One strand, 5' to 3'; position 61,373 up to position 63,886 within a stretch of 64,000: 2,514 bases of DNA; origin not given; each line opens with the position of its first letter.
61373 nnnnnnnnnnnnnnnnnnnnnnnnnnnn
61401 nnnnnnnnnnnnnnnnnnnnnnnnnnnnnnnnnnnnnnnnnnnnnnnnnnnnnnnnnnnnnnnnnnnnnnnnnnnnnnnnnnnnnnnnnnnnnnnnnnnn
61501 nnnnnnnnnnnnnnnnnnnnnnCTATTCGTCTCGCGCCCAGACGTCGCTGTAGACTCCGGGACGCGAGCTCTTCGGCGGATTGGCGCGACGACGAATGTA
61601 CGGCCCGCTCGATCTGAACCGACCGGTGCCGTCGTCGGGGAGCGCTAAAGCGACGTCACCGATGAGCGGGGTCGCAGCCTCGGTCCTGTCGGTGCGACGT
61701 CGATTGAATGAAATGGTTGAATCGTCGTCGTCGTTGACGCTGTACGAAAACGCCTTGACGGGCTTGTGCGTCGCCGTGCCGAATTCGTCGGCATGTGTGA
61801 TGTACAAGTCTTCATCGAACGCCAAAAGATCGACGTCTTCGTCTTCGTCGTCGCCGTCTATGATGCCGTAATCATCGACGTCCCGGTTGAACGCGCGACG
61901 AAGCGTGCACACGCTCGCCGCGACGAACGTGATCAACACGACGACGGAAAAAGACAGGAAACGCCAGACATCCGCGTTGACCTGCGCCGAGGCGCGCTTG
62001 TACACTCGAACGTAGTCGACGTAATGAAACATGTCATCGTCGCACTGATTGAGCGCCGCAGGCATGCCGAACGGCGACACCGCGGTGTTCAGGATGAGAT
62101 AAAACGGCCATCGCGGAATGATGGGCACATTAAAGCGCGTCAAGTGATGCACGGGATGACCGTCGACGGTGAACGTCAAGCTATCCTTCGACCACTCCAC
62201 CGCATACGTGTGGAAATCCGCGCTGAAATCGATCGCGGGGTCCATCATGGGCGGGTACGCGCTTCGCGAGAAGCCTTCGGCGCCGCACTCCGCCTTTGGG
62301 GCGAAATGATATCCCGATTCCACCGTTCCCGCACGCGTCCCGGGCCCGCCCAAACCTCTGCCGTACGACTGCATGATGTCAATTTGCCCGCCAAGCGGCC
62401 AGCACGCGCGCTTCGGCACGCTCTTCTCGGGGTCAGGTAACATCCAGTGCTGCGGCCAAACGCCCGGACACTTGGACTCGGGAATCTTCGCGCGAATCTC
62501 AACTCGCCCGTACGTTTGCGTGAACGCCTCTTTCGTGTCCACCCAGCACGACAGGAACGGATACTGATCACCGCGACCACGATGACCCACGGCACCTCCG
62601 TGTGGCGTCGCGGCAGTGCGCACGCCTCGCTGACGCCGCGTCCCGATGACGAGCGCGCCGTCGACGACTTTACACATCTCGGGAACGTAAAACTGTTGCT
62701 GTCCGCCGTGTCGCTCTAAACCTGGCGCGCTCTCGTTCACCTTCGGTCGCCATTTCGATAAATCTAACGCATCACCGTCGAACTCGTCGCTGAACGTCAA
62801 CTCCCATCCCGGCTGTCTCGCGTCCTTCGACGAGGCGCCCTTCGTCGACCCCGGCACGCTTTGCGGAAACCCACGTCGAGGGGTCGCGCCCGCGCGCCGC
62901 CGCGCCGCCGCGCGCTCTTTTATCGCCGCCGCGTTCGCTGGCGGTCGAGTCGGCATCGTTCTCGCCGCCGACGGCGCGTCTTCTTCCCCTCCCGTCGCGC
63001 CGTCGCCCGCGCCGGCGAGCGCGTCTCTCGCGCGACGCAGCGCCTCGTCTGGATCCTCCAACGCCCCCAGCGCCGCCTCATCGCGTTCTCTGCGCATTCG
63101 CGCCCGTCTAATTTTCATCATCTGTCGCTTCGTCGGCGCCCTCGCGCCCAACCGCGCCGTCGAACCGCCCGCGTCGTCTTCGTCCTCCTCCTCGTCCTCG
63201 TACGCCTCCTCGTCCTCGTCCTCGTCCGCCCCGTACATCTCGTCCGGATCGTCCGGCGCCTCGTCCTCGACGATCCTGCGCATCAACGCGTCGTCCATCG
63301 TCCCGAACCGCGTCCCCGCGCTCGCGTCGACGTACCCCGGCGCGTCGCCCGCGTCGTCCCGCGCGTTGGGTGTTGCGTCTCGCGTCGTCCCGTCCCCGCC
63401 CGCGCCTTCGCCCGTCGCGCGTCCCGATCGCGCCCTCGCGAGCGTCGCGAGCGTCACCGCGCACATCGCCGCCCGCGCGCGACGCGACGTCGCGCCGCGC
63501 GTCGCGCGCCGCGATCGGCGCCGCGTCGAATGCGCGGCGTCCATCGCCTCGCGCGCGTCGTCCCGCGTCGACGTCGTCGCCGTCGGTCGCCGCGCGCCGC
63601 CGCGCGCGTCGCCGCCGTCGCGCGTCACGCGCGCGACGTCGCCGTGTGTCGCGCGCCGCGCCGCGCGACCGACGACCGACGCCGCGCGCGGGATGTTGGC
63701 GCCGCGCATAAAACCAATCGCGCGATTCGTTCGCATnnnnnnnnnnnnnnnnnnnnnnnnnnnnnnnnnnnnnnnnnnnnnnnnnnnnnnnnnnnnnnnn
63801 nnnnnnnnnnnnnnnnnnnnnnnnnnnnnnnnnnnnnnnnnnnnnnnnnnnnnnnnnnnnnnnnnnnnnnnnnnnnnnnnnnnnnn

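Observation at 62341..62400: GH16 family protein with both catalytic glutamates replaced by glutamine (QIDIMQ instead of EIDIME)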

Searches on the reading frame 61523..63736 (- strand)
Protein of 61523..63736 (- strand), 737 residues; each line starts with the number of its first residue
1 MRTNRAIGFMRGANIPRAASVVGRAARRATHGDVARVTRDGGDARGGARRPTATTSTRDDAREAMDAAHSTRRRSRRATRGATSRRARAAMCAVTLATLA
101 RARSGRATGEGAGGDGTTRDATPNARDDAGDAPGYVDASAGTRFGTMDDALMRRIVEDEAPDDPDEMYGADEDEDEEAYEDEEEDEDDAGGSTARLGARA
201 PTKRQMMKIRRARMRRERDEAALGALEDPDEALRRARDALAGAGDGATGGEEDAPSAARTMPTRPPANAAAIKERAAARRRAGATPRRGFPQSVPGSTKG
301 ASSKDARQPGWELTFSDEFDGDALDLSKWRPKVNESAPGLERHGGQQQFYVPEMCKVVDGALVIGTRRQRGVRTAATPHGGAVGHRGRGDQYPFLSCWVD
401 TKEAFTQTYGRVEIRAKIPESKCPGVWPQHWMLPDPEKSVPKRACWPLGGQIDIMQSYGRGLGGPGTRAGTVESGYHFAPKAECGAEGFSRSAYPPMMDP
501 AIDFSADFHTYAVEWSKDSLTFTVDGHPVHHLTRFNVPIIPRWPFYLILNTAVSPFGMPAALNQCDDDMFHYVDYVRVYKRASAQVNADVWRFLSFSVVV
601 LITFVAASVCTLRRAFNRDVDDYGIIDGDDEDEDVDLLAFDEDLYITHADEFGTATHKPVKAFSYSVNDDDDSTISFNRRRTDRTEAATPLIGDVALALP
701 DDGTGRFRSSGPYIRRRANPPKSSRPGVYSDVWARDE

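Call 3: search_protein_families(library=pfam, proteins=[window:61523-63736:-], max_evalue=0.1)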
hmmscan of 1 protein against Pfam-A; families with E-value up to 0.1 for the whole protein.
window:61523-63736:- (737 aa): 2 families
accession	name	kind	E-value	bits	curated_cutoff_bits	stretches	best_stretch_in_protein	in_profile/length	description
PF00722.28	Glyco_hydro_16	-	1.9e-10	40.9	22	1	404-538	37-141/175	Glycosyl hydrolases family 16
PF03935.22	SKN1_KRE6_Sbg1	-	7.9e-07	28.3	30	1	509-586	378-457/501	Beta-glucan synthesis-associated protein SKN1/KRE6/Sbg1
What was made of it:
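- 62870..63415 (-): Low-complexity stalk (aa 108-289) with an acidic run (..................) and a basic helix-like stretch. It evolves fast. No Pfam hit (call 3).
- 61970..62869 (-): GH16-like β-jelly-roll domain (aa 290-589). Pfam PF00722 E 1.9e-10 (call 3).
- On GH16 (Pfam PF00722, concanavalin-like β-jelly-roll glycosidases): PF00722 at 40.9 bits against cutoff 22 (call 3).
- On βGRP/GNBP-type non-catalytic GH16 proteins: No domain found N-terminal of GH16 (call 3).
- On Kre6/Skn1 (PF03935, GH16_2): 28.3 bits against cutoff 30, covering only aa 509-586 (call 3).
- Closest known: Invertebrate β-1,3-glucan recognition proteins / GNBPs. Different: This protein is algal, nearest to GH16_3, membrane-anchored with a conserved tail, and has no recognisable extra carbohydrate-binding domain (call 3).
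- There is a weak Pfam SKN1/KRE6 match (28.3 bits, call 3).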

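Call 5: find_homologous_proteins(query=window:61523-63736:-, max_evalue=0.00001)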
Query window:61523-63736:- (737 aa): 21 proteins with E <= 0.00001 among 8000 candidates.
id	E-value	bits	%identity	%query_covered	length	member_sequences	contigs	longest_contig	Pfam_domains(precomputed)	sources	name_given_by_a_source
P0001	0.0e+0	1673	100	100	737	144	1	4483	PF03935.23,PF00722.29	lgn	-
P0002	0.0e+0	1215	90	80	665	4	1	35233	PF03935.23,PF00722.29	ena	-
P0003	1.0e-255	869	60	88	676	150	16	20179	PF03935.23,PF00722.29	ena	-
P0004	5.1e-255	867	60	88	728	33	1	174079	PF03935.23,PF00722.29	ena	-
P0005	7.3e-249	846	61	86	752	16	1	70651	PF00722.29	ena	-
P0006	6.2e-224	764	58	82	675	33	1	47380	PF03935.23,PF00722.29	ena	-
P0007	1.4e-220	753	54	88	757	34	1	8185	PF03935.23,PF00722.29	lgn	-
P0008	3.3e-204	699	51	89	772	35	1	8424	PF03935.23,PF00722.29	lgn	-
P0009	2.8e-194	666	49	88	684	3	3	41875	PF00722.29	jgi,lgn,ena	-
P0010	1.8e-130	455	52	57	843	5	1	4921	PF03935.23,PF00722.29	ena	-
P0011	3.2e-125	437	52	56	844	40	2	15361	PF00722.29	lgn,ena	-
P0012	3.8e-125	437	59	44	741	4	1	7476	PF00722.29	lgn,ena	-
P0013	1.8e-124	435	58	45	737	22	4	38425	PF00722.29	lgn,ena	-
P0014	4.2e-121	424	56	46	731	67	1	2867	PF00722.29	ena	-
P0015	3.8e-120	421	57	44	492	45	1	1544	PF00722.29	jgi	jgi:beta-glucanase (GH16 family)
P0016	7.9e-120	420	60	42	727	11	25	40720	PF00722.29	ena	-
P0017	1.8e-117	412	57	42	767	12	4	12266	PF00722.29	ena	-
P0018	6.2e-117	410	59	45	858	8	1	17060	PF00722.29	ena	-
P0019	2.0e-115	405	59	44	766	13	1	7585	PF00722.29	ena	-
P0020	5.1e-92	328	50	42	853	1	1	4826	PF00722.29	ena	-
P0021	8.8e-52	195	43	43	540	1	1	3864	PF00722.29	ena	-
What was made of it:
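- Tried and rejected: The whole-protein homologue search returned only 21 hits, probably because low-complexity words filled the candidate list (call 5).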

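Call 9: find_encoding_contigs(protein=P0001, flank=3000, max_places=4)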
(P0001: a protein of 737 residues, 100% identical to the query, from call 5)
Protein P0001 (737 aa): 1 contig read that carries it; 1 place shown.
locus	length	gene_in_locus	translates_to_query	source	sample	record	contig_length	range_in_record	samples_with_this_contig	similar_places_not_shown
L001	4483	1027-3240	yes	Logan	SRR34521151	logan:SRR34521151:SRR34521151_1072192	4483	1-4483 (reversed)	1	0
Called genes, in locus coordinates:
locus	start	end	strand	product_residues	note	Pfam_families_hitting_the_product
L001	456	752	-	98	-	PF01248:Ribosomal_L7Ae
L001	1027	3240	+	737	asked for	PF03935:SKN1_KRE6_Sbg1 (faint), PF00722:Glyco_hydro_16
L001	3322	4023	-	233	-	PF12898:Stc1 (weak)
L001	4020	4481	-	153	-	?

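Call 17: list_cluster_members(proteins=[P0001, P0002, P0003, P0004, P0005, P0009, P0011, P0012, P0013, P0015])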
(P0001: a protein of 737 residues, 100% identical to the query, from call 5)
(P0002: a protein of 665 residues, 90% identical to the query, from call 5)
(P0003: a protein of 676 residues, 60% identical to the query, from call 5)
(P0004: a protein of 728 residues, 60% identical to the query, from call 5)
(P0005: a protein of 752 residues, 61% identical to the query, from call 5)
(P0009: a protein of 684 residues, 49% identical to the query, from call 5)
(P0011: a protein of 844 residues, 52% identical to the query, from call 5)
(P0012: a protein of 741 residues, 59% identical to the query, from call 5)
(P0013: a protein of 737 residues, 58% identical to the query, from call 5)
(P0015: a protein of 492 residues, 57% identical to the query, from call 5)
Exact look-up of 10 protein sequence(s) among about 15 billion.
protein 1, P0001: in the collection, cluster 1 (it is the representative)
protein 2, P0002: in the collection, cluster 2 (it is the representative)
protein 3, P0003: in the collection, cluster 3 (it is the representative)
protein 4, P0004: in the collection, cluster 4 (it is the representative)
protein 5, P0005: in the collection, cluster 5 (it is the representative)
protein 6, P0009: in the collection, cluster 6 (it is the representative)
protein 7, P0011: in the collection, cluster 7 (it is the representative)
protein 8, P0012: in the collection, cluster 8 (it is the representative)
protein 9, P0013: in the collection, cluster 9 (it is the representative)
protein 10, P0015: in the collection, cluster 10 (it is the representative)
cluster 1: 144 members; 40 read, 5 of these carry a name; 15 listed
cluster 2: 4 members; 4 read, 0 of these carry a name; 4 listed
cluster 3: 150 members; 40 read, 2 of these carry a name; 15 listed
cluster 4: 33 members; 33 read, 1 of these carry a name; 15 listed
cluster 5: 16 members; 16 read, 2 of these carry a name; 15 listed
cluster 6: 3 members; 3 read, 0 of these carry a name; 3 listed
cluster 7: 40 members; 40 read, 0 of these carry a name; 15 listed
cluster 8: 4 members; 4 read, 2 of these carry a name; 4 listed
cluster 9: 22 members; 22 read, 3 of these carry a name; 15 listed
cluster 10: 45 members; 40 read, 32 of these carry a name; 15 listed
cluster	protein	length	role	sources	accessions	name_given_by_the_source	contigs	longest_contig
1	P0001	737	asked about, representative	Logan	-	-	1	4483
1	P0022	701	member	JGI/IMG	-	beta-glucanase (GH16 family)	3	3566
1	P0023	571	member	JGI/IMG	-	beta-glucanase (GH16 family)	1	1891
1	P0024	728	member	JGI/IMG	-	beta-glucanase (GH16 family)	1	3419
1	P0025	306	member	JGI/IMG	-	hypothetical protein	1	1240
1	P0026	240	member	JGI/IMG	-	hypothetical protein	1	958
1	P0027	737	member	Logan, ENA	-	-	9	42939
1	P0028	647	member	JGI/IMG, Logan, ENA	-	-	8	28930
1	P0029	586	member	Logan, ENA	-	-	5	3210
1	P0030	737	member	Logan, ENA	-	-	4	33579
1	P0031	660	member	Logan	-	-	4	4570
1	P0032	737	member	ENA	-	-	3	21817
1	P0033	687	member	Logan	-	-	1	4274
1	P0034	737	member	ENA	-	-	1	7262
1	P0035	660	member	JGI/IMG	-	-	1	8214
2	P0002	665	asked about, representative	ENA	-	-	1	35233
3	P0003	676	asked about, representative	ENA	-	-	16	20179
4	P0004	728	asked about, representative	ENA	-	-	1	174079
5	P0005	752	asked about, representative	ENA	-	-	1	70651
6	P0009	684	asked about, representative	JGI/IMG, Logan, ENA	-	-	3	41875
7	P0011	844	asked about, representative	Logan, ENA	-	-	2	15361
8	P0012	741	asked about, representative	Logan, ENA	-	-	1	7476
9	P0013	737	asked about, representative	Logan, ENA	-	-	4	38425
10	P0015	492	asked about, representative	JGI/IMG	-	beta-glucanase (GH16 family)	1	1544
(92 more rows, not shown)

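Call 30: list_cluster_members(proteins=[P0006, P0007, P0008, P0010, P0014, P0016, P0018, P0020, P0129, P0130])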
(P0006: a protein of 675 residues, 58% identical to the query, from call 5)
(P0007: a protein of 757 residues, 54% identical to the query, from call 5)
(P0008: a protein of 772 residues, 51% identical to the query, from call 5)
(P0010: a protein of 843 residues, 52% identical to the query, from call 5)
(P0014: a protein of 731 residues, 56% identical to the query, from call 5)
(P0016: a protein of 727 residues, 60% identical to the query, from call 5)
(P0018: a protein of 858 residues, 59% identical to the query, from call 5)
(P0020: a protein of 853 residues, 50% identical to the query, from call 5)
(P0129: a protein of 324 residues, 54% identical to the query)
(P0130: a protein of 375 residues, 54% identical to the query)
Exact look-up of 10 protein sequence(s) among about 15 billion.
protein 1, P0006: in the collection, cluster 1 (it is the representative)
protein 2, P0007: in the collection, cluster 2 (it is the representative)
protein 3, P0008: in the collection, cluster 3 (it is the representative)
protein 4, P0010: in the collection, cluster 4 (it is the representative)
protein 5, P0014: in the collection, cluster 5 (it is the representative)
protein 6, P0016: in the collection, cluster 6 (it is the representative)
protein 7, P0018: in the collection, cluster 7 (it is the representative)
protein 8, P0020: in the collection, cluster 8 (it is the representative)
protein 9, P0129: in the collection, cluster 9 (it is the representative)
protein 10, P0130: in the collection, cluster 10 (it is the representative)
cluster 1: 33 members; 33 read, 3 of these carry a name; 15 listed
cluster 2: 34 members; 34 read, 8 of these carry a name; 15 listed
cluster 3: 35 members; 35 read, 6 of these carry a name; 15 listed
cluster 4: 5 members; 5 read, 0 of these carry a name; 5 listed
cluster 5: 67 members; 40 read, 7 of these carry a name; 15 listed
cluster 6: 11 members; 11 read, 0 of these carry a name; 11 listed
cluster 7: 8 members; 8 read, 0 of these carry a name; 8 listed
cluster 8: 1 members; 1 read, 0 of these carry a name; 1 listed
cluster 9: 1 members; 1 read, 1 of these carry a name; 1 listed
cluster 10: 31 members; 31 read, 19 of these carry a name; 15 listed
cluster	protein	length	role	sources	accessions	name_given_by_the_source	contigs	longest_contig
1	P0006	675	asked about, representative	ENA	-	-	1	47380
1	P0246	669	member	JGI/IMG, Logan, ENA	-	beta-glucanase (GH16 family)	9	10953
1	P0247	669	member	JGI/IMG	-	beta-glucanase (GH16 family)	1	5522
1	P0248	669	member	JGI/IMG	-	beta-glucanase (GH16 family)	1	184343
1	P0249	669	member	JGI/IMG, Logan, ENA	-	-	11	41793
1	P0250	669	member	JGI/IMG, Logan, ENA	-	-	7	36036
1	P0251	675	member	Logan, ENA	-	-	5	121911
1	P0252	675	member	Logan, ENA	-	-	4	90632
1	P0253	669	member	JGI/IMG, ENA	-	-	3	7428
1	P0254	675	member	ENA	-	-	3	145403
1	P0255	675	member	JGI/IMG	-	-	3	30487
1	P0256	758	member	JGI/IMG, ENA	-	-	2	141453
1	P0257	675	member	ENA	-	-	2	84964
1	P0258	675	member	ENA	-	-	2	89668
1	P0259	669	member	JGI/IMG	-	-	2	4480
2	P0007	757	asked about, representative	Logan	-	-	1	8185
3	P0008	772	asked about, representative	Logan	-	-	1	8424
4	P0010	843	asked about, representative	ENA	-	-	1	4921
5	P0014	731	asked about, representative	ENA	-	-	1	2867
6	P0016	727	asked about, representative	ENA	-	-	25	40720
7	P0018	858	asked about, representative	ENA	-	-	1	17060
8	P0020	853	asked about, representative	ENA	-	-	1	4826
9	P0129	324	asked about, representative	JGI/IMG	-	hypothetical protein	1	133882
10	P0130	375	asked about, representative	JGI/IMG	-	-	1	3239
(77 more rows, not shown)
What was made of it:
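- Expression: the O. mediterraneus orthologue exists as a complete MMETSP transcript (call 30). The orthologue is transcribed (call 30).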

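Call 49: find_encoding_contigs(protein=P0002, flank=6000, max_places=2)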
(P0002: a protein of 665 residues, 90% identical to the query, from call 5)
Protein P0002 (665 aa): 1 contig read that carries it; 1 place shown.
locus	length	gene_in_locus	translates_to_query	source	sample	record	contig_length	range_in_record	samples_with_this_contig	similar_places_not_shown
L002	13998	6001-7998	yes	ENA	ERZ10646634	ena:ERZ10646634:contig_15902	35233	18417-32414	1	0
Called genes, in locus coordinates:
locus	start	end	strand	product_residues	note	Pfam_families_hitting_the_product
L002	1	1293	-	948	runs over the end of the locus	PF22999:LTN1_E3_ligase_6th, PF23009:UBC_like, PF13639:zf-RING_2 (weak)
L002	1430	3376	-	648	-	PF22958:Ltn1_1st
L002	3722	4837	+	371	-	PF00561:Abhydrolase_1, PF12146:Hydrolase_4, PF12697:Abhydrolase_6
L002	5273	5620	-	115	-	PF01248:Ribosomal_L7Ae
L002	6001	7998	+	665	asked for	PF03935:SKN1_KRE6_Sbg1 (faint), PF00722:Glyco_hydro_16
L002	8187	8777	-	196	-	-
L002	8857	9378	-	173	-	PF03776:MinE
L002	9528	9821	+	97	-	-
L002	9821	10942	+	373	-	PF04851:ResIII (weak), PF00176:SNF2-rel_dom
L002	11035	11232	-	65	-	-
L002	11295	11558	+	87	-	PF00271:Helicase_C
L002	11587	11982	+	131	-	-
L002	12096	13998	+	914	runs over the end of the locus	PF13671:AAA_33 (faint), PF16725:Nucleolin_bd, PF00004:AAA, PF05496:RuvB_N (weak), PF06068:TIP49 (weak), PF17862:AAA_lid_3, PF00004:AAA, PF17862:AAA_lid_3, +22 more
